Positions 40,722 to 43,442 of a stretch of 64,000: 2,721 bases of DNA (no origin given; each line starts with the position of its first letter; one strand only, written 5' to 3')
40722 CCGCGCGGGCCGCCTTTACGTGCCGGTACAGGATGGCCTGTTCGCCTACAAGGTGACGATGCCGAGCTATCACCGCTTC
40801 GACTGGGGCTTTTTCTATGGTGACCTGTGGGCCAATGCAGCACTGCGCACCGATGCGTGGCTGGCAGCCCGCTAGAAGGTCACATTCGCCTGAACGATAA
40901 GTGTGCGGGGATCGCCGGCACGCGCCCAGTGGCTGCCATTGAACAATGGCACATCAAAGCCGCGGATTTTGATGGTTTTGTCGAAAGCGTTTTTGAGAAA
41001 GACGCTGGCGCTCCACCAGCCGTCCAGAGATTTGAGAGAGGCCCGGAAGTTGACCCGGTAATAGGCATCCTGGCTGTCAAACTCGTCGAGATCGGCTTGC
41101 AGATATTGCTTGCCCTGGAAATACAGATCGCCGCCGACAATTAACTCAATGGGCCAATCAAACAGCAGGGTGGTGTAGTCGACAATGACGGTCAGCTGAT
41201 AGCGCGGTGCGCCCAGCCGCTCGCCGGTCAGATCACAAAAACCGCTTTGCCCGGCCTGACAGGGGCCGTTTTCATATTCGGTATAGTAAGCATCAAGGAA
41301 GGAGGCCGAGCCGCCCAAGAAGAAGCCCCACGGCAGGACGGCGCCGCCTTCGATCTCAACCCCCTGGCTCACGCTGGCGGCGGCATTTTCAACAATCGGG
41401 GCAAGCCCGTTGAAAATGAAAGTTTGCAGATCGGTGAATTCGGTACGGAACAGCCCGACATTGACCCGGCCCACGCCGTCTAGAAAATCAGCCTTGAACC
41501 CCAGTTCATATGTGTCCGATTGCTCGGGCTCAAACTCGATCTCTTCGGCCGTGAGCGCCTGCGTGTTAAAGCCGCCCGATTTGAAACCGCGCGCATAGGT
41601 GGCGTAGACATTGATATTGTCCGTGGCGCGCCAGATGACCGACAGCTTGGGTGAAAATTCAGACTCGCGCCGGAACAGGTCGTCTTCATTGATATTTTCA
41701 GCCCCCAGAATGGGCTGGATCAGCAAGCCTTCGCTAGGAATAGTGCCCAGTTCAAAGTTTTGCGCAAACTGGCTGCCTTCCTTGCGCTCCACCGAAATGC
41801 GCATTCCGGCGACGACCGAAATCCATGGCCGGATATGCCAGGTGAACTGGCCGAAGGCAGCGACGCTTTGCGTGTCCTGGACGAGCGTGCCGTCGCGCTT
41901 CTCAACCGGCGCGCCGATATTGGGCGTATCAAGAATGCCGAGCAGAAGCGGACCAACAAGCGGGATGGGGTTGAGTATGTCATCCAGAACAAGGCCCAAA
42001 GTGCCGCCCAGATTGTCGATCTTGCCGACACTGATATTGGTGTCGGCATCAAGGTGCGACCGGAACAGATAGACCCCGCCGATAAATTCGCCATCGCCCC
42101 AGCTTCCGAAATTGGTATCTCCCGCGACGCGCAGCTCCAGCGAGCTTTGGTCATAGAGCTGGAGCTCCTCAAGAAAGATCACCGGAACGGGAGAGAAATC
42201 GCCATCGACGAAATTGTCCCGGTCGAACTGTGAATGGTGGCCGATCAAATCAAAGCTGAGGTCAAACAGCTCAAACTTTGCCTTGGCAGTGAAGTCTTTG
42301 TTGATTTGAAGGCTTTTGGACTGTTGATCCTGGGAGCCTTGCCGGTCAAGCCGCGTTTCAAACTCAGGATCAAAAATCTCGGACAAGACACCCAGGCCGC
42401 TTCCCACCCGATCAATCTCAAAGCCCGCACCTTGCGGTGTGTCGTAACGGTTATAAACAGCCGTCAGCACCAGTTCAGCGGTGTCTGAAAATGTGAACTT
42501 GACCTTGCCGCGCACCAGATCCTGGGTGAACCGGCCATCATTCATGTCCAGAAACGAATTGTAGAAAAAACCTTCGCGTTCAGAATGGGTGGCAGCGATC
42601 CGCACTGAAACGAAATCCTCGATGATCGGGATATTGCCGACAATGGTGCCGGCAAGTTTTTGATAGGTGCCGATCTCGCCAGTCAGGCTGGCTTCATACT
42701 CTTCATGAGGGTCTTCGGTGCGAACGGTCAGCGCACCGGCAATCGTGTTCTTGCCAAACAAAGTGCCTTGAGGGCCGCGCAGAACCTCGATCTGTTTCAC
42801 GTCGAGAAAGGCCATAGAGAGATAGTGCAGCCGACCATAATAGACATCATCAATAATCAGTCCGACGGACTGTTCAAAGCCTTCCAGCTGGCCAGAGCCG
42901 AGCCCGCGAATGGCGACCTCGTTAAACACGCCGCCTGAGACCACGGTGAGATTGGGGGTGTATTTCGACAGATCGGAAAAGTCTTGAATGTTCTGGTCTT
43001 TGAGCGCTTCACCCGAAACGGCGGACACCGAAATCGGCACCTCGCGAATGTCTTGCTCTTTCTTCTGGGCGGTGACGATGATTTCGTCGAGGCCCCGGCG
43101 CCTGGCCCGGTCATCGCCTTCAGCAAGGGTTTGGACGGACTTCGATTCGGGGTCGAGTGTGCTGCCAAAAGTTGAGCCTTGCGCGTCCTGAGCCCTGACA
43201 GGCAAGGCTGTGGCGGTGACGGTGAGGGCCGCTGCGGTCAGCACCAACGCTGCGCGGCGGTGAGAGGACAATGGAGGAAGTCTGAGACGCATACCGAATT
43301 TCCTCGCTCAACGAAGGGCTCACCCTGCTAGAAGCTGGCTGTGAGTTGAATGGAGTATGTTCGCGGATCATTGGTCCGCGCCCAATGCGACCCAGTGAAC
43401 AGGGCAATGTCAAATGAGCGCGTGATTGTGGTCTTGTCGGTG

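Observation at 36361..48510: Triplicated membrane-anchored DUF3089-like hydrolases convergent with three paralogous TonB-dependent receptors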

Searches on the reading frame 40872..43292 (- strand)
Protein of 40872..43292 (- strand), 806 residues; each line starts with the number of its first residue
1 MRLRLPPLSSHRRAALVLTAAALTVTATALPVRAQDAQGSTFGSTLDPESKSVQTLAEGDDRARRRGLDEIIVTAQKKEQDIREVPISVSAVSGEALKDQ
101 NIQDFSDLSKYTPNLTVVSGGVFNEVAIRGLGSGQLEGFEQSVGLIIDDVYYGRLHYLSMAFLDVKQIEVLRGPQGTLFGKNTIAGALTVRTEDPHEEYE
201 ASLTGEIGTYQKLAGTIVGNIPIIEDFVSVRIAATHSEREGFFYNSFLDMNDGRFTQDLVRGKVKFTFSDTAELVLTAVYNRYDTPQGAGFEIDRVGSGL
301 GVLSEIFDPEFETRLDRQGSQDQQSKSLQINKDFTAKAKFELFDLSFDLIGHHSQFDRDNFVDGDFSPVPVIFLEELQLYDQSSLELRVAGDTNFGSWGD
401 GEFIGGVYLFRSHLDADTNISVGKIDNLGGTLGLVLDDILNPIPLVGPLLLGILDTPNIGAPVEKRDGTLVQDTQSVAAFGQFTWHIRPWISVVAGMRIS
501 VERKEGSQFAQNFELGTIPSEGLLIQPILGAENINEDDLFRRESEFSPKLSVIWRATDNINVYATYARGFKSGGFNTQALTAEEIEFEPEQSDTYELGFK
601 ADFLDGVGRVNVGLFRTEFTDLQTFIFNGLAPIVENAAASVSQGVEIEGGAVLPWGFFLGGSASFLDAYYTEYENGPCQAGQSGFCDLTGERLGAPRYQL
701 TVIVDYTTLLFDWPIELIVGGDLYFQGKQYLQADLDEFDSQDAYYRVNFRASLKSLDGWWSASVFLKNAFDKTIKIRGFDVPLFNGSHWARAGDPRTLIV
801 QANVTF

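Call 3: search_protein_families(library=pfam, proteins=[window:40872-43292:-], max_evalue=0.01)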
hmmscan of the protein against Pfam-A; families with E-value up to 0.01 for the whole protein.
window:40872-43292:- (806 aa): 2 families
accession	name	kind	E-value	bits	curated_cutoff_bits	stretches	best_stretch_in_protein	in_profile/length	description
PF00593.30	TonB_dep_Rec_b-barrel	-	6.5e-41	142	27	1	269-768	10-435/436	TonB dependent receptor-like, beta-barrel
PF07715.20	Plug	-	1.2e-17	64.8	23.9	1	82-187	2-107/107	TonB-dependent Receptor Plug Domain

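Call 4: search_protein_families(library=ncbifam, proteins=[window:40872-43292:-], max_evalue=0.01)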
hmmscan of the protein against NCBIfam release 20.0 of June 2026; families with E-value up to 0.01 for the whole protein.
window:40872-43292:- (806 aa): 26 families (the best 25 are shown)
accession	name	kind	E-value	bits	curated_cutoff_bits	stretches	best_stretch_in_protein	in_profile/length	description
TIGR01783.1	TonB-siderophor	subfamily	2.5e-39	135.4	223.5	2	535-806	397-649/649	TonB-dependent siderophore receptor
TIGR01785.1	TonB-hemin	subfamily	4.2e-25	88.3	316.85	2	68-195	1-131/677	TonB-dependent heme/hemoglobin receptor family protein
TIGR01786.1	TonB-hemlactrns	subfamily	8e-23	80.7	323.75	2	69-195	1-136/719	TonB-dependent hemoglobin/transferrin/lactoferrin family receptor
NF049960.1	siderphRecptFauA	equivalog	4.7e-16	58.4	900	2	540-772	479-699/727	TonB-dependent alcaligin siderophore receptor FauA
NF010010.0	PRK13483.1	equivalog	2.6e-14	52.1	927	1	62-207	27-177/660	ligand-gated channel protein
NF010038.0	PRK13513.1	equivalog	3.6e-13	49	942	1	64-133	31-100/659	ligand-gated channel protein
NF007465.0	PRK10044.1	equivalog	4.1e-11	41.8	803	1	72-198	66-192/726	ferrichrome porin FhuA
NF053590.1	TonB_dep_TOL0244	equivalog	1.6e-10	40.3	645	1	68-213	10-160/604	TOL_0244 family TonB-dependent receptor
NF007349.0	PRK09840.1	equivalog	2.8e-10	38.8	686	2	74-233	60-214/760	catecholate siderophore receptor Fiu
NF007478.2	PRK10064.1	equivalog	2.5e-09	36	745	1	68-207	30-172/663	catecholate siderophore receptor CirA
NF041535.1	TonB_rec_PqqU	equivalog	3.2e-09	35.6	1200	1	544-693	420-566/676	TonB-dependent receptor PqqU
NF010651.0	PRK14050.1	equivalog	1.9e-08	32.9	884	1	73-198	67-191/730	TonB-dependent siderophore receptor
TIGR01779.1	TonB-B12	equivalog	4.6e-08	32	599.7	1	64-276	24-240/614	TonB-dependent vitamin B12 receptor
NF010011.0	PRK13484.1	equivalog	5.1e-08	31.6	1197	1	68-220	30-189/682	IreA family TonB-dependent siderophore receptor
NF050067.1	TonBEntbctnRecCfrA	equivalog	8.4e-07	27.7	1200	1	66-206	24-171/698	TonB-dependent ferric enterobactin receptor CfrA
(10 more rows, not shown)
